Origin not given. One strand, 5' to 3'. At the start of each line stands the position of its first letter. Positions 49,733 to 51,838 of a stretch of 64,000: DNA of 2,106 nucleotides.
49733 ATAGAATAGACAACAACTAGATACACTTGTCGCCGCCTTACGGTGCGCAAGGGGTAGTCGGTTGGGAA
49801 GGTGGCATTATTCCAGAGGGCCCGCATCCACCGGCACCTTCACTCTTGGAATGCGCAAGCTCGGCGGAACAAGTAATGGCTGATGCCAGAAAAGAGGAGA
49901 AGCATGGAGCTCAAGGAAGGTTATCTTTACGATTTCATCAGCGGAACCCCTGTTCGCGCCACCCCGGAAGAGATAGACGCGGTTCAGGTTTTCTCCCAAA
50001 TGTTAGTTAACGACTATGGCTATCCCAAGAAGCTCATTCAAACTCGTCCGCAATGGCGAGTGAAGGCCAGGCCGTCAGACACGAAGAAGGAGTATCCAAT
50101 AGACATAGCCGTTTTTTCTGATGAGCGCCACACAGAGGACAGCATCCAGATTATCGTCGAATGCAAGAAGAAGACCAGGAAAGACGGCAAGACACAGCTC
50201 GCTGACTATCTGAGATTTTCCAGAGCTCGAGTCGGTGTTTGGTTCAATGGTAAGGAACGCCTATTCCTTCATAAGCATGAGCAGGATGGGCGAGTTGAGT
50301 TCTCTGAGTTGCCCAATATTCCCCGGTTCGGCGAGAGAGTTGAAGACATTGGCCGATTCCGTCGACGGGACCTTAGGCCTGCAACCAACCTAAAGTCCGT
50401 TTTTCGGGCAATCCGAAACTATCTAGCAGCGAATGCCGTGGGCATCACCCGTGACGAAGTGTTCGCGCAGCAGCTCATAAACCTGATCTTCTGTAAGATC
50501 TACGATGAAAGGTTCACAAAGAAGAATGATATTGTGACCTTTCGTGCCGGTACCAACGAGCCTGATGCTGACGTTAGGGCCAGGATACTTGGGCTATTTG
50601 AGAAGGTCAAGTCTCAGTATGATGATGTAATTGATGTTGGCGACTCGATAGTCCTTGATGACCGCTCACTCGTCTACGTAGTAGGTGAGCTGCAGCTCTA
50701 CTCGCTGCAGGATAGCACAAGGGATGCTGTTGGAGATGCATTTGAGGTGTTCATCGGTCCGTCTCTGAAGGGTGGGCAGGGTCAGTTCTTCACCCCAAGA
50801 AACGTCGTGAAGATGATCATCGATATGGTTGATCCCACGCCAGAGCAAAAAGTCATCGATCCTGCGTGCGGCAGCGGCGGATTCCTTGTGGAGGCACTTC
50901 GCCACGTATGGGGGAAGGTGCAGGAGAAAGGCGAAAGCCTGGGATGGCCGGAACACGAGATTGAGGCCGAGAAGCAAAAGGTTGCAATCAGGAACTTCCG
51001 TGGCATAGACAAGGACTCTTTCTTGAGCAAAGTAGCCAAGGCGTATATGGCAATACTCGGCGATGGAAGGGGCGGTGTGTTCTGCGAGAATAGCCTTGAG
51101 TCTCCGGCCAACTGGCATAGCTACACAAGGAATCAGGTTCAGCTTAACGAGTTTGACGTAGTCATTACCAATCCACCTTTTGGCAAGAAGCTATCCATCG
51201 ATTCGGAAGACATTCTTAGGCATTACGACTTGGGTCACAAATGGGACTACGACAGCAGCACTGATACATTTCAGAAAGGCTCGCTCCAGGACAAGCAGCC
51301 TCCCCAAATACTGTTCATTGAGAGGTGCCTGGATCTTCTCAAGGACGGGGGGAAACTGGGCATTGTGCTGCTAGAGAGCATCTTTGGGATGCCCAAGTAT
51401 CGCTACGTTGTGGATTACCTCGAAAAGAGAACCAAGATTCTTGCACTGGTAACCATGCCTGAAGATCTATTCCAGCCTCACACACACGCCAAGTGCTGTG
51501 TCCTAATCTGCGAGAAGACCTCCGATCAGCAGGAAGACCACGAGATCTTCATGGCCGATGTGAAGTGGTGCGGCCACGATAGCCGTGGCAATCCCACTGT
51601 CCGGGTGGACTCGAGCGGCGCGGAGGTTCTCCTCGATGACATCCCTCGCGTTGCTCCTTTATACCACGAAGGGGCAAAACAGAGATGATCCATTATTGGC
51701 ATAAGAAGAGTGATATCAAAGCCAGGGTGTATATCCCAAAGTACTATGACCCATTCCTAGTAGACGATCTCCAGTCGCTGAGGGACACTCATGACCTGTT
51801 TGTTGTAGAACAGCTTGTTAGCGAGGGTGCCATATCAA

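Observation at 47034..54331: Unusual composite restriction cluster: N-terminal-nuclease-less SF2 helicase plus BcgI-like nuclease-methyltransferase fusion plus HsdS with duplicated TRDs plus Mrr-like nuclease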

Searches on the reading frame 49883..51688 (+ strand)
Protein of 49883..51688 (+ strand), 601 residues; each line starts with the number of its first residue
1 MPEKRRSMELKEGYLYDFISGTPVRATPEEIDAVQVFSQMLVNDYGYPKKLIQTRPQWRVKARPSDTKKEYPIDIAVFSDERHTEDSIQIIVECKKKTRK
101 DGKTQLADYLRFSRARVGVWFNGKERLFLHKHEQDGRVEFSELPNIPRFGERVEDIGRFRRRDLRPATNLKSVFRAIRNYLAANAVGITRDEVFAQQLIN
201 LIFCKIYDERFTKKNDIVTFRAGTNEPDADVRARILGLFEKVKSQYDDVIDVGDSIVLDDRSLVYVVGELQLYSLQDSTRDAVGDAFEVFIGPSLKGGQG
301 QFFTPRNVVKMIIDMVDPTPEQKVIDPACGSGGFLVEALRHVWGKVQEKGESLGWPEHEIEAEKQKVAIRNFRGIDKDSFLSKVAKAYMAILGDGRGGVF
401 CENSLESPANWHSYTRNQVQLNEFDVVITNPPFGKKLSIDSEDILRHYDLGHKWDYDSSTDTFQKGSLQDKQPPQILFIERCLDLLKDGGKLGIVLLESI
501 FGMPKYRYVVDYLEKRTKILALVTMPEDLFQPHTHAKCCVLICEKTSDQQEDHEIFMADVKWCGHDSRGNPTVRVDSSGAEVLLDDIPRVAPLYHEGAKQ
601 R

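Call 4: search_protein_families(library=pfam, proteins=[window:49883-51688:+], max_evalue=0.01)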
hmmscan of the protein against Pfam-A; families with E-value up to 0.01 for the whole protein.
window:49883-51688:+ (601 aa): 6 families
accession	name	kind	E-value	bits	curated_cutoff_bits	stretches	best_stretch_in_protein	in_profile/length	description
PF02384.22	N6_Mtase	-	1.2e-35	123.8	20.4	1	279-561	2-247/311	N-6 DNA Methylase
PF13588.12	HSDR_N_2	-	1.3e-13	51.4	25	1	35-147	7-110/110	Type I restriction enzyme R protein N terminus (HSDR_N)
PF07669.17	Eco57I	-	8.2e-11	42.7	25.3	1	410-528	60-169/171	Eco57I restriction-modification methylase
PF01170.24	UPF0020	-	4.5e-10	40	22.3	1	312-438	20-136/197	RMKL-like, methyltransferase domain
PF20473.4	MmeI_Mtase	-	2.3e-09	37.2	27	1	321-391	20-84/259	MmeI, DNA-methyltransferase domain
PF05175.20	MTS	-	0.0048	17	23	0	412-439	87-114/170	Methyltransferase small domain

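Call 5: search_protein_families(library=padloc, proteins=[window:49883-51688:+], max_evalue=0.01)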
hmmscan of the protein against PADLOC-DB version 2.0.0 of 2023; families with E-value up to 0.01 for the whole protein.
window:49883-51688:+ (601 aa): 70 families (the best 25 are shown)
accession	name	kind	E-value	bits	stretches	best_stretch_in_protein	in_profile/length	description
PDLC03318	MTase_II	-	2.1e-94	315.3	2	8-409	14-463/723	Type II methyltransferase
PDLC03034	MTase_I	-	3.9e-74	248.1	2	23-417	52-445/672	Type I methyltransferase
PDLC04134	mad2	-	1.2e-51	174.1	1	37-599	12-489/492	mads_2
PDLC03018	MTase_I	-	9.7e-50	167.7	2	21-348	17-355/749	Type I methyltransferase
PDLC03030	MTase_I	-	1.7e-41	140.4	1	40-542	61-578/670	Type I methyltransferase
PDLC03021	MTase_I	-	3.3e-41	139.6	1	263-561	128-390/491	Type I methyltransferase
PDLC03218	MTase_II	-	4.3e-38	129.2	1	244-576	208-515/532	Type II methyltransferase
PDLC03026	MTase_I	-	1.7e-27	94.7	1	196-556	29-368/487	Type I methyltransferase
PDLC03025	MTase_I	-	4.4e-26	89.7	1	279-548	140-374/569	Type I methyltransferase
PDLC03624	REase_MTase_IIG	-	6.9e-23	78.5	1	270-557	388-659/1271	Type IIG restriction enzyme-methyltransferase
PDLC03317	MTase_II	-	4.6e-22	76.2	1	237-533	234-517/831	Type II methyltransferase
PDLC03357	MTase_II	-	6.5e-22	75.6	1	283-573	104-365/620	Type II methyltransferase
PDLC03023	MTase_I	-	4.7e-18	62.9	2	274-435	296-462/716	Type I methyltransferase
PDLC03031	MTase_I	-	1.3e-17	61.3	1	252-546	132-404/834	Type I methyltransferase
PDLC03311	MTase_II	-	7.6e-17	59.1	1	422-565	100-226/464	Type II methyltransferase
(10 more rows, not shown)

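Call 6: search_protein_families(library=ncbifam, proteins=[window:49883-51688:+], max_evalue=0.01)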
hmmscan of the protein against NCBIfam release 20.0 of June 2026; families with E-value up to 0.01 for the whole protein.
window:49883-51688:+ (601 aa): 10 families
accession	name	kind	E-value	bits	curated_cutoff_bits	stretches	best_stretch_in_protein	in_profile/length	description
NF047738.1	antiphage_MADS2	equivalog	1.7e-123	413.2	720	1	11-585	2-615/654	methylation-associated defense system DNA methyltransferase MAD2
TIGR00497.1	hsdM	equivalog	1.9e-14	53.3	242.75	1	260-557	157-428/515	type I restriction-modification system subunit M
NF033452.1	BREX_1_MTaseX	exception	8.4e-09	33.8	500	1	421-555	505-626/1210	BREX-1 system adenine-specific DNA-methyltransferase PglX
TIGR02987.1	met_A_Alw26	exception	1.3e-08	34.1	353.5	1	299-444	3-132/523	Alw26I/Eco31I/Esp3I family type II restriction adenine-specific DNA-methyltransferase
NF008748.0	PRK11783.1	equivalog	4e-05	22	466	1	320-454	192-336/704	bifunctional 23S rRNA (guanine(2069)-N(7))-methyltransferase RlmK/23S rRNA (guanine(2445)-N(2))-methyltransferase RlmL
NF040721.1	Trm14_Arch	equivalog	0.00014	21.2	280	1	312-438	183-304/370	tRNA (guanine(6)-N2)-methyltransferase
NF033455.1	BREX_6_MTaseX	exception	0.00018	19.2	900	1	321-389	329-396/1319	BREX-6 system adenine-specific DNA-methyltransferase PglX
NF033451.1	BREX_2_MTaseX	equivalog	0.0003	18.6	400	1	321-387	224-284/1185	BREX-2 system adenine-specific DNA-methyltransferase PglX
NF033454.1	BREX_5_MTaseX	exception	0.0023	15.5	900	0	319-339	300-320/1404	BREX-5 system adenine-specific DNA-methyltransferase PglX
TIGR01177.1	TIGR01177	hypoth_equivalog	0.0024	17.3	316.55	0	319-338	181-200/330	TIGR01177 family methyltransferase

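Call 17: find_encoding_contigs(protein=window:49883-51688:+, flank=10000, max_places=6)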
Protein window:49883-51688:+ (601 aa): no gene with exactly this product is on record in the collection.

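Call 18: find_homologous_proteins(query=window:49883-51688:+, max_evalue=0.00001)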
Query window:49883-51688:+ (601 aa): 7968 proteins with E <= 0.00001 among 8000 candidates; the best 120 are listed.
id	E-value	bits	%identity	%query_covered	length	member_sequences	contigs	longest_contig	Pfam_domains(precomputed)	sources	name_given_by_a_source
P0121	0.0e+0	1375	100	99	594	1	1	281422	PF02384.23,PF07669.18,PF01170.25,PF13588.13,PF20473.5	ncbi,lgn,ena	-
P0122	0.0e+0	1199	85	99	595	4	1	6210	PF02384.23,PF07669.18,PF01170.25,PF13588.13,PF20473.5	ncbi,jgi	-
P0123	0.0e+0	1183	84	99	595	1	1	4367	PF02384.23,PF07669.18,PF01170.25,PF13588.13,PF20473.5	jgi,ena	-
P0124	0.0e+0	1180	84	99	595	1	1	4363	PF02384.23,PF07669.18,PF01170.25,PF13588.13,PF20473.5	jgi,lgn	-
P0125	0.0e+0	1174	83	99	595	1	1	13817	PF02384.23,PF07669.18,PF01170.25,PF13588.13,PF20473.5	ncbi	-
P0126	0.0e+0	1174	83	99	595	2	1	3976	PF02384.23,PF07669.18,PF01170.25,PF13588.13,PF20473.5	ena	-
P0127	0.0e+0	1170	83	99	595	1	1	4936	PF02384.23,PF07669.18,PF01170.25,PF13588.13,PF20473.5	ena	-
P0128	0.0e+0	1167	82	99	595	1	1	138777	PF02384.23,PF07669.18,PF01170.25,PF13588.13,PF20473.5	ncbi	-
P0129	0.0e+0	1148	81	99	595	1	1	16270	PF02384.23,PF07669.18,PF01170.25,PF13588.13,PF20473.5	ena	-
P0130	0.0e+0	1147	81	99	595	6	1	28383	PF02384.23,PF07669.18,PF01170.25,PF13588.13,PF20473.5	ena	-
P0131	0.0e+0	1142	80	100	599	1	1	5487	PF02384.23,PF07669.18,PF01170.25,PF13588.13,PF20473.5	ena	-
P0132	0.0e+0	1139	81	99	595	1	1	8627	PF02384.23,PF07669.18,PF01170.25,PF13588.13,PF20473.5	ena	-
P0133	0.0e+0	1139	80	98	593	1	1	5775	PF02384.23,PF07669.18,PF01170.25,PF13588.13,PF20473.5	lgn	-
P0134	0.0e+0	1136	81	98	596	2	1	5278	PF02384.23,PF07669.18,PF01170.25,PF13588.13,PF20473.5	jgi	jgi:type I restriction enzyme M protein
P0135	0.0e+0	1132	80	99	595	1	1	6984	PF02384.23,PF07669.18,PF01170.25,PF13588.13,PF20473.5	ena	-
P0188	0.0e+0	1020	73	98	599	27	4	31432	PF02384.23,PF07669.18,PF01170.25,PF13588.13,PF20473.5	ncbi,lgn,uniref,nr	ncbi:N-6 DNA methylase [Pantoea sp.]|uniref:restriction endonuclease subunit M n=1 Tax=Pantoea sp. T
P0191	0.0e+0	1018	73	99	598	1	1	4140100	PF02384.23,PF07669.18,PF01170.25,PF13588.13,PF20473.5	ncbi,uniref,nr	ncbi:restriction endonuclease subunit M [Bacillus halotolerans]|uniref:restriction endonuclease subu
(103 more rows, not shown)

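Call 19: find_encoding_contigs(protein=P0121, flank=10000, max_places=3)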
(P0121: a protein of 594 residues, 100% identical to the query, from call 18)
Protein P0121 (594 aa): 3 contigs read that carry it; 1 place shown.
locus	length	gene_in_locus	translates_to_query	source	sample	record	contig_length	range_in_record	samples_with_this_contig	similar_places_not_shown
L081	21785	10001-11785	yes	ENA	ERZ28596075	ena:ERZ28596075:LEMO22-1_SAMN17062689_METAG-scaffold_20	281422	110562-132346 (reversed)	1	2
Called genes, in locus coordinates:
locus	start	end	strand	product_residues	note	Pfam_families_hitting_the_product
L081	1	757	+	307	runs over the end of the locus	PF19077:Big_13, PF27332:TP_0781 (faint), PF09136:Glucodextran_B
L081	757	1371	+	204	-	-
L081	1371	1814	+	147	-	-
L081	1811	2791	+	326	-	-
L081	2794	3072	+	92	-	-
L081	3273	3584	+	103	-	-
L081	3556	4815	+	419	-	PF01510:Amidase_2, PF00395:SLH, PF00089:Trypsin, PF13365:Trypsin_2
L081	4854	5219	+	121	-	-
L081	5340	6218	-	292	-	-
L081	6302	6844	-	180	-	PF06908:YpsA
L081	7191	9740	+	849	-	PF00270:DEAD, PF04851:ResIII, PF13307:Helicase_C_2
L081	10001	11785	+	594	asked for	PF13588:HSDR_N_2, PF02384:N6_Mtase, PF01170:UPF0020, PF20473:MmeI_Mtase, PF07669:Eco57I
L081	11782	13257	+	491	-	PF01420:Methylase_S (faint)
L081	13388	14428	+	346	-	PF28530:DUF8426, PF04471:Mrr_cat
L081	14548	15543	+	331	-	PF08808:RES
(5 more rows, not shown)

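Call 20: find_encoding_contigs(protein=P0191, flank=8000, max_places=3)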
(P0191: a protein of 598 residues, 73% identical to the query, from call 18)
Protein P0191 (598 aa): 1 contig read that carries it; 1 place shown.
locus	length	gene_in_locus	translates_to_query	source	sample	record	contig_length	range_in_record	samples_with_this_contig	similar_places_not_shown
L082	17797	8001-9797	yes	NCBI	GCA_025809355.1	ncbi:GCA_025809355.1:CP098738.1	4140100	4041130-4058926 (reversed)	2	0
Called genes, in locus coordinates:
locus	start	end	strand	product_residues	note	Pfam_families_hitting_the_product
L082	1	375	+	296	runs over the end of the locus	PF00491:Arginase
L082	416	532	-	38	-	-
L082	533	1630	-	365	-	PF18801:RapH_N, PF07719:TPR_2 (faint), PF17874:TPR_MalT, PF13181:TPR_8 (faint), PF13374:TPR_10 (faint), PF13424:TPR_12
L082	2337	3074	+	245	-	PF05708:Peptidase_C92 (weak)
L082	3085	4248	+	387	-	PF27482:Beta-prop_YycP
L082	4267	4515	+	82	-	PF10852:DUF2651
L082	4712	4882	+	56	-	-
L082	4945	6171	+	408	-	PF08240:ADH_N, PF01262:AlaDh_PNT_C (weak), PF00107:ADH_zinc_N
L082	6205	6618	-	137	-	-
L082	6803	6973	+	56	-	PF14116:YyzF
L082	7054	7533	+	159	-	PF02590:SPOUT_MTase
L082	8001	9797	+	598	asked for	PF13588:HSDR_N_2, PF02384:N6_Mtase, PF01170:UPF0020, PF20473:MmeI_Mtase (weak), PF07669:Eco57I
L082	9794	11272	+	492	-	PF01420:Methylase_S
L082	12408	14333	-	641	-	PF06874:FBPase_2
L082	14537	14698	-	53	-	-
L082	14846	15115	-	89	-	-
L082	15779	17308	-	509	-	PF00890:FAD_binding_2 (faint), PF13192:Thioredoxin_3, PF03486:HI0933_like (faint), PF01134:GIDA (faint), PF07992:Pyr_redox_2, PF12831:FAD_oxidored (weak), PF13738:Pyr_redox_3, PF00070:Pyr_redox, +1 more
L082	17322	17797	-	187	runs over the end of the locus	PF00578:AhpC-TSA, PF08534:Redoxin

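Call 21: find_encoding_contigs(protein=P0188, flank=8000, max_places=3)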
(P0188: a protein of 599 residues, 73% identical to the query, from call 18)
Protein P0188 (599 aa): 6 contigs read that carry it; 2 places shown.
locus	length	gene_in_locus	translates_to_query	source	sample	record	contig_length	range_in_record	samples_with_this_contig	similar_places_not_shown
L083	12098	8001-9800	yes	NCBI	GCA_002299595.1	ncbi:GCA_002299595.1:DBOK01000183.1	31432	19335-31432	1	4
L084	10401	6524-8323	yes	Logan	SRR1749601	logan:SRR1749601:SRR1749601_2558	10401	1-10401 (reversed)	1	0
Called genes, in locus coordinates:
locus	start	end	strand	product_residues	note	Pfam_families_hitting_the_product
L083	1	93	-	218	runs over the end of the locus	PF20582:UPF0758_N, PF04002:RadC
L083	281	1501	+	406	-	PF02441:Flavoprotein, PF04127:DFP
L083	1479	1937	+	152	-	PF22769:DCD, PF00692:dUTPase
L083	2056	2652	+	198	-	PF00440:TetR_N, PF22276:SlmA-like_C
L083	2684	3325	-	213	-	PF00156:Pribosyltran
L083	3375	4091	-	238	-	PF01138:RNase_PH, PF03725:RNase_PH_C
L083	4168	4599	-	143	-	PF12098:DUF3574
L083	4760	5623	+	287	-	PF03755:YicC-like_N, PF08340:YicC-like_C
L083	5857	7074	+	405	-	PF13356:Arm-DNA-bind_3, PF22022:Phage_int_M, PF00589:Phage_integrase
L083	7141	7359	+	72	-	-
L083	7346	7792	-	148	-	-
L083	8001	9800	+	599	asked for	PF13588:HSDR_N_2, PF02384:N6_Mtase, PF01170:UPF0020 (weak), PF20473:MmeI_Mtase (weak), PF07669:Eco57I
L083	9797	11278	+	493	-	PF01420:Methylase_S (weak)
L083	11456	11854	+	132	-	-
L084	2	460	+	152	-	PF22769:DCD, PF00692:dUTPase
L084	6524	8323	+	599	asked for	PF13588:HSDR_N_2, PF02384:N6_Mtase, PF01170:UPF0020 (weak), PF20473:MmeI_Mtase (weak), PF07669:Eco57I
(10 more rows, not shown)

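Call 22: search_solved_structures(query=window:49883-51688:+, max_evalue=0.001)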
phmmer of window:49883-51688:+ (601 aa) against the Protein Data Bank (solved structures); distinct sequences matched with E-value up to 0.001: 12.
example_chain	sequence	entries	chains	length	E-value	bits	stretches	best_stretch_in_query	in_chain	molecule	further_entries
8w0p_A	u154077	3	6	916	1.3e-25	93.3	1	172-550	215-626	RM.BsaXI | site-specific DNA-methyltransferase (adenine-specific)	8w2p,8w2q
5ybb_A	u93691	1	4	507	2.6e-14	55.9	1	262-547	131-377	Type I restriction-modification system methyltransferase subunit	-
2okc_A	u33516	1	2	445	6.4e-13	51.3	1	264-437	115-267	Type I restriction enzyme StySJI M protein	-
7vru_A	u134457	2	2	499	1.2e-12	50.4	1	280-555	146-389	Site-specific DNA-methyltransferase (adenine-specific)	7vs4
3ufb_A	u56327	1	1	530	4.7e-12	48.5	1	296-345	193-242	Type I restriction-modification system methyltransferase subunit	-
2y7c_B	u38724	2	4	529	1.3e-11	47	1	275-363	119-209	TYPE I RESTRICTION ENZYME ECOKI M PROTEIN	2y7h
2ar0_A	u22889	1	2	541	1.4e-11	46.9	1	275-362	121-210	Type I restriction enzyme EcoKI M protein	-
7eew_A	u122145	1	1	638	1.2e-08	37.2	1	296-347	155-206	Type I restriction-modification system methyltransferase subunit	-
3khk_A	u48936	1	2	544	2e-08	36.5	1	275-342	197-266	Type I restriction-modification system methylation subunit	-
7bst_D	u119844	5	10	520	1.7e-06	30.1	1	268-350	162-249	Type I restriction enzyme EcoR124II M protein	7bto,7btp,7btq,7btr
2f8l_A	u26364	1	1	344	6.3e-06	28.2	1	446-561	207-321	hypothetical protein lmo1582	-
7vru_B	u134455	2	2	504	0.00051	21.9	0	276-342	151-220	Site-specific DNA-methyltransferase (adenine-specific)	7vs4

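Call 45: find_related_loci(query=window:49904-51688:+, collection=metagenome_contigs, flank=10000)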
Query window:49904-51688:+ (594 aa) in metagenome_contigs; peptide patterns used: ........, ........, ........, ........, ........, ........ (x = any residue, [..] = any of these).
94 stretches matched a pattern; 46 encode a relative of the query (tblastn E <= 1e-3); 46 distinct loci.
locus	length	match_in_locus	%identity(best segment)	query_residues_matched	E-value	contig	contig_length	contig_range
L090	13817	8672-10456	83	1-594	0e+0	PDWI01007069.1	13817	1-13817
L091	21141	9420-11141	59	10-589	0e+0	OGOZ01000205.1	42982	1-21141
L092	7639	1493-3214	59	10-589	0e+0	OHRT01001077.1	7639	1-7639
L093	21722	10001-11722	59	10-589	0e+0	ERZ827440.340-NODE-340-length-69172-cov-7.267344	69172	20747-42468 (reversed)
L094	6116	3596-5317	59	8-587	0e+0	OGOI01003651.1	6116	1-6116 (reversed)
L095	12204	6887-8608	59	10-589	0e+0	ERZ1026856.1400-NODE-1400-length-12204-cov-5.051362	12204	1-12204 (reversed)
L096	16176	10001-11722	59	10-589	0e+0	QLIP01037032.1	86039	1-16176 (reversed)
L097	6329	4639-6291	60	8-554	0e+0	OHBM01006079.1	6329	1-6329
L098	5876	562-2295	58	4-592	0e+0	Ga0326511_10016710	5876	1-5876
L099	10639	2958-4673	57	6-589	0e+0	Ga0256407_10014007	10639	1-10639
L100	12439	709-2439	57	4-592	0e+0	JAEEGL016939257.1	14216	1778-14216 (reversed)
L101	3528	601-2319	57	8-592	0e+0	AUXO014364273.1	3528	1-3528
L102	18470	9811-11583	55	2-594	0e+0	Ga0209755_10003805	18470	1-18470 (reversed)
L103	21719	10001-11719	56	5-589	0e+0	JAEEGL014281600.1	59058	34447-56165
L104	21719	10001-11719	56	5-589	0e+0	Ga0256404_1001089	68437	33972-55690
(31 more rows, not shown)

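Call 51: search_protein_families(library=pfam, proteins=[L098:3054-4232:+, L100:3176-4375:+, L098:532-3042:+, L098:4243-5214:+, L100:4725-7835:+], max_evalue=0.01)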
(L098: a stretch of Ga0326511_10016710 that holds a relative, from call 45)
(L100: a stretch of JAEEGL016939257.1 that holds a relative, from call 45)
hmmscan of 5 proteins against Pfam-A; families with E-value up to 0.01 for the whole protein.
L098:3054-4232:+ (392 aa): 0 families

L100:3176-4375:+ (399 aa): 0 families

L098:532-3042:+ (836 aa): 6 families
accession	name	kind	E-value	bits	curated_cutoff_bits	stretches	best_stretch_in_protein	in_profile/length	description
PF02384.22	N6_Mtase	-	4.1e-38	131.9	20.4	1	279-618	2-305/311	N-6 DNA Methylase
PF13588.12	HSDR_N_2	-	1.6e-14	54.4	25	1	35-147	7-110/110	Type I restriction enzyme R protein N terminus (HSDR_N)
PF07669.17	Eco57I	-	4.9e-13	50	25.3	1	418-529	70-170/171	Eco57I restriction-modification methylase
PF01170.24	UPF0020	-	1.3e-11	45.1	22.3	1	312-449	20-147/197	RMKL-like, methyltransferase domain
PF20473.4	MmeI_Mtase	-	1.4e-05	24.8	27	1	313-390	12-84/259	MmeI, DNA-methyltransferase domain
PF05175.20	MTS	-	0.0047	17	23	0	412-439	88-115/170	Methyltransferase small domain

L098:4243-5214:+ (323 aa): 1 family
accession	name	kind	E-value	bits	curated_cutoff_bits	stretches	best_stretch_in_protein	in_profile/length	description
PF04326.19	SLFN_AlbA_2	-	1.1e-14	55.5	25.3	1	24-146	1-115/118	Schlafen, AlbA_2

L100:4725-7835:+ (1036 aa): 6 families
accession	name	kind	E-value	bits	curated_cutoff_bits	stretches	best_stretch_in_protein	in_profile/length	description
PF00580.27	UvrD-helicase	-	4.3e-44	151.7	23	2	236-322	1-94/271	UvrD/REP helicase N-terminal domain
PF13245.12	AAA_19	-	5.2e-21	75.7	25.1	1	248-684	11-133/134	AAA domain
PF13361.12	UvrD_C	-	2.1e-20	73.9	25.6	1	807-886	284-348/350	UvrD-like helicase C-terminal domain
PF13538.12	UvrD_C_2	-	8.9e-11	41.9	27.4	2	860-883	28-51/52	UvrD-like helicase C-terminal domain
PF13604.12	AAA_30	-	1.3e-06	28.7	27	1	236-316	2-79/191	AAA domain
PF01443.25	Viral_helicase1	-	4.8e-05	23.7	21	0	638-832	58-196/228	Viral superfamily 1 RNA helicase core domain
